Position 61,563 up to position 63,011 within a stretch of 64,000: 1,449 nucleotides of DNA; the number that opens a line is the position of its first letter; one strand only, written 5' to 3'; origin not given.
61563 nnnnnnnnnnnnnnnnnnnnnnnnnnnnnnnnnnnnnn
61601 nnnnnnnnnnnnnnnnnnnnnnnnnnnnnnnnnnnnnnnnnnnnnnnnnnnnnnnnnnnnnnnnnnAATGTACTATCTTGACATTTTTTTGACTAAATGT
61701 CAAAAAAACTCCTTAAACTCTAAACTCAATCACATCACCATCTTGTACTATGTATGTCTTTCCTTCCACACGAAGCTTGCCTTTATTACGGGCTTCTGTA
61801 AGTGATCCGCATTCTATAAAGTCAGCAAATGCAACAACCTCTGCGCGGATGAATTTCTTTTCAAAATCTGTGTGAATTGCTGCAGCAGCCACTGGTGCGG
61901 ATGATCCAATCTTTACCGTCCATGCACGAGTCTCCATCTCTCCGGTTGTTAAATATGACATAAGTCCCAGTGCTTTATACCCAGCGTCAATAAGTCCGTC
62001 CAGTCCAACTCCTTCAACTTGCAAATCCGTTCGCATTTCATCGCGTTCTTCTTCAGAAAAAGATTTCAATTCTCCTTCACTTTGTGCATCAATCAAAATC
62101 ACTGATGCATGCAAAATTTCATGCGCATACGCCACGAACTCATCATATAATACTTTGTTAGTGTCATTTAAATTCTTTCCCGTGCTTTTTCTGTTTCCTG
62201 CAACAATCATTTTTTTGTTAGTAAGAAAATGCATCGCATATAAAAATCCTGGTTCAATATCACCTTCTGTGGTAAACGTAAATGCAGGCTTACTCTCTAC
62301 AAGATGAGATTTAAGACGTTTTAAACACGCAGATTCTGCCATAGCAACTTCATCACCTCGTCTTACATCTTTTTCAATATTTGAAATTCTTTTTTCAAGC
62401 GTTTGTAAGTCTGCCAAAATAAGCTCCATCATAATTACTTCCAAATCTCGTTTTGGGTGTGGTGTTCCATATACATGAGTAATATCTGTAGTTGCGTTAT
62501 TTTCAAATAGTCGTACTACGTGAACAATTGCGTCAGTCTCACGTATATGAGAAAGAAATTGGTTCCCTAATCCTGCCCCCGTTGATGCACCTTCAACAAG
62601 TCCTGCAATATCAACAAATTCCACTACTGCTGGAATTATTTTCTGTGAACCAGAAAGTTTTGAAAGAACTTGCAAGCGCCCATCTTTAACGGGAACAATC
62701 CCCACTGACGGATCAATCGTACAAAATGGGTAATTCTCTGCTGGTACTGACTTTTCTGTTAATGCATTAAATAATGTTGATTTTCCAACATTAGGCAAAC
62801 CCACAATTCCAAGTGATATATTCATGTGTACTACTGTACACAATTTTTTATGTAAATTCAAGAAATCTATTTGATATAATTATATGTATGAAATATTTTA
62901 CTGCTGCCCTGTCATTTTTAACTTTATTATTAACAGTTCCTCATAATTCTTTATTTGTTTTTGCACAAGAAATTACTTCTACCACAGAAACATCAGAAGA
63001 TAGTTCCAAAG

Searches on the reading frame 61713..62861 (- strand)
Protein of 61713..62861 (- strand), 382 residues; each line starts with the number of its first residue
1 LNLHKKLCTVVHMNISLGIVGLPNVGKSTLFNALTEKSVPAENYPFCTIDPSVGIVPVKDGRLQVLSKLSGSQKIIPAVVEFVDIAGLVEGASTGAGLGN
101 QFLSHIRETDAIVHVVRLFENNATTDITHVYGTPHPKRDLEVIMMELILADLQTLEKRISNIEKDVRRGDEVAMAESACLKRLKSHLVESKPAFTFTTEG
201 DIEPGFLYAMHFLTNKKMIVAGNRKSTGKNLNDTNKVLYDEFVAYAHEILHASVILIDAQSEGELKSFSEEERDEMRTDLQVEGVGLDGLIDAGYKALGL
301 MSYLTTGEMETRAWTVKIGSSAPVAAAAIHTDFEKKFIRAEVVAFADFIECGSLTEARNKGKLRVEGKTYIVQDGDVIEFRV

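Call 9: search_protein_families(library=pfam, proteins=[window:61713-62858:-], max_evalue=0.001)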
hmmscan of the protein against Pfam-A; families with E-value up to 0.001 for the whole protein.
window:61713-62858:- (381 aa): 3 families
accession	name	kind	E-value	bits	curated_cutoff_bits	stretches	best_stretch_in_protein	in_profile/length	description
PF06071.19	YchF-GTPase_C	-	4.2e-34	117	27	1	299-381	1-83/84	Protein of unknown function (DUF933)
PF01926.29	MMR_HSR1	-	1.5e-22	80.2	21.9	1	16-124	2-91/113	50S ribosome-binding GTPase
PF02421.24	FeoB_N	-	1e-07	32.1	27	1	17-64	4-51/156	Ferrous iron transport protein B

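Call 27: find_encoding_contigs(protein=window:61713-62861:-, flank=10000, max_places=2)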
Protein window:61713-62861:- (382 aa): no gene with exactly this product is on record in the collection.
